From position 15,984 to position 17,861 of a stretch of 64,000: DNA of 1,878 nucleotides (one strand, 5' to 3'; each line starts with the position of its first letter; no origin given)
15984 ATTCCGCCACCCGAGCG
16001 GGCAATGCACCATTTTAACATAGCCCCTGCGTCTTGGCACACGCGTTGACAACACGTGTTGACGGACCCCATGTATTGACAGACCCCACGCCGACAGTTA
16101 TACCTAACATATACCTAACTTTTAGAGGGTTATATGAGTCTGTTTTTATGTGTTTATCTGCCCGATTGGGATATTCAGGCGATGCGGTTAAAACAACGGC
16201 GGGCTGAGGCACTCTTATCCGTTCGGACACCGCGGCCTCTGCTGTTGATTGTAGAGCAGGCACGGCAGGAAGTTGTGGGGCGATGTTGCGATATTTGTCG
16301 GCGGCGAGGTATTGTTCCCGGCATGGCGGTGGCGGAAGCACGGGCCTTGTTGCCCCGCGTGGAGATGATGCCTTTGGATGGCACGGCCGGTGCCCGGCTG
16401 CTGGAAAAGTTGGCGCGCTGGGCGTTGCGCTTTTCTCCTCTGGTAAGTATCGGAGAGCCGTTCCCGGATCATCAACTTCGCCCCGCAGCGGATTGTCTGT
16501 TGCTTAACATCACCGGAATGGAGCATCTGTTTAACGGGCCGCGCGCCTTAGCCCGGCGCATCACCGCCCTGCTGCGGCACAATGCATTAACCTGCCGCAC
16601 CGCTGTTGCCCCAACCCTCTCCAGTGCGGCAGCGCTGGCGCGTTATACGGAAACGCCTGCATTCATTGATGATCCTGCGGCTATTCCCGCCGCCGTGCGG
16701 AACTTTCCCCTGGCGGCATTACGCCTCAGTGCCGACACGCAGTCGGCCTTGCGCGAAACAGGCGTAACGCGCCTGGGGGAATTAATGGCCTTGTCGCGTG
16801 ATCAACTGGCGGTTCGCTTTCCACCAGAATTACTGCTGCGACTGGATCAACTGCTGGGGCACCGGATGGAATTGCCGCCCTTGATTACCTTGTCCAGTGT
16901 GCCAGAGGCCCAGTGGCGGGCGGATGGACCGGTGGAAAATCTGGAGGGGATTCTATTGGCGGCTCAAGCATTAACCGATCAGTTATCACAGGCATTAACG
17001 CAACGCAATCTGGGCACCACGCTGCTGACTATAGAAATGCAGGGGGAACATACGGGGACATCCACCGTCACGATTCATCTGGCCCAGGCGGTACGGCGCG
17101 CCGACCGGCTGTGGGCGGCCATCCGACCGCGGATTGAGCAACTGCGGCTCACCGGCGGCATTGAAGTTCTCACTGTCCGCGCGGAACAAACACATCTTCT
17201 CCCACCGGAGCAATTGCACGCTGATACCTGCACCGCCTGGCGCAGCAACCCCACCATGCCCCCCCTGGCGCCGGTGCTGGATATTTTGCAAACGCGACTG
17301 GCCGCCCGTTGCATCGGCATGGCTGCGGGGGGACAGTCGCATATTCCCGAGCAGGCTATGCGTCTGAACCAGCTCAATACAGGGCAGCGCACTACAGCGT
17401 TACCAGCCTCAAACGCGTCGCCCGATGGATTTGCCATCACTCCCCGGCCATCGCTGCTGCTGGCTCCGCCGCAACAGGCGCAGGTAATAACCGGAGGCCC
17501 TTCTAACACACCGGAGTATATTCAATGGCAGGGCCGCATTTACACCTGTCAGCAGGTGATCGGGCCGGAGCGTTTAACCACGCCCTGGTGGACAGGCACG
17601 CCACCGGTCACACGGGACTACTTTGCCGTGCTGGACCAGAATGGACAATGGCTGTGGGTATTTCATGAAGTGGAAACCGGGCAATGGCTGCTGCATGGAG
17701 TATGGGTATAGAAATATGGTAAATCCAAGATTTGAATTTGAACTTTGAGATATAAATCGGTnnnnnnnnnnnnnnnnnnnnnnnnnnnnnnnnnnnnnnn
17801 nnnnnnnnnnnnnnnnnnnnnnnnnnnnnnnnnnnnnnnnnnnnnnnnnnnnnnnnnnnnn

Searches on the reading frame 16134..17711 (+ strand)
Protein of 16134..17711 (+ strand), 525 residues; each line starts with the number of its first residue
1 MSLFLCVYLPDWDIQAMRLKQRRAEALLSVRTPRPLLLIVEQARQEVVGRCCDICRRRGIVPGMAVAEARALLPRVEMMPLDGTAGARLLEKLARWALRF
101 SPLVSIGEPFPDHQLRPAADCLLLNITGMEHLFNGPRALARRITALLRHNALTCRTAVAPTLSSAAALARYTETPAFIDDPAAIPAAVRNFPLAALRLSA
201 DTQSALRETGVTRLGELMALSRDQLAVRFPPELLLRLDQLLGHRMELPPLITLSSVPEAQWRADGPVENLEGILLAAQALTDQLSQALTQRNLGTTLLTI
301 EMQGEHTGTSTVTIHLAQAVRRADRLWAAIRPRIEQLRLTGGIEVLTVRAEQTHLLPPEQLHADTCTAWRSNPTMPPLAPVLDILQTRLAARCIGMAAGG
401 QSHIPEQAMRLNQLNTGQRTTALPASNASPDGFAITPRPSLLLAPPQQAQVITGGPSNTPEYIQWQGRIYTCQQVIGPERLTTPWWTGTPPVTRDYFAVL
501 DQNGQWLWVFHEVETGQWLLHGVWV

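Call 74: search_protein_families(library=pfam, proteins=[window:16134-17711:+], max_evalue=0.00001)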
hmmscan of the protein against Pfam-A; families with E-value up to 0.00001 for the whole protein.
window:16134-17711:+ (525 aa): 1 family
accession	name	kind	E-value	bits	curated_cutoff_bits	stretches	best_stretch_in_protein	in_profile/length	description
PF00817.25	IMS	-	1.7e-10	41.4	23.2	1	37-165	23-143/148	impB/mucB/samB family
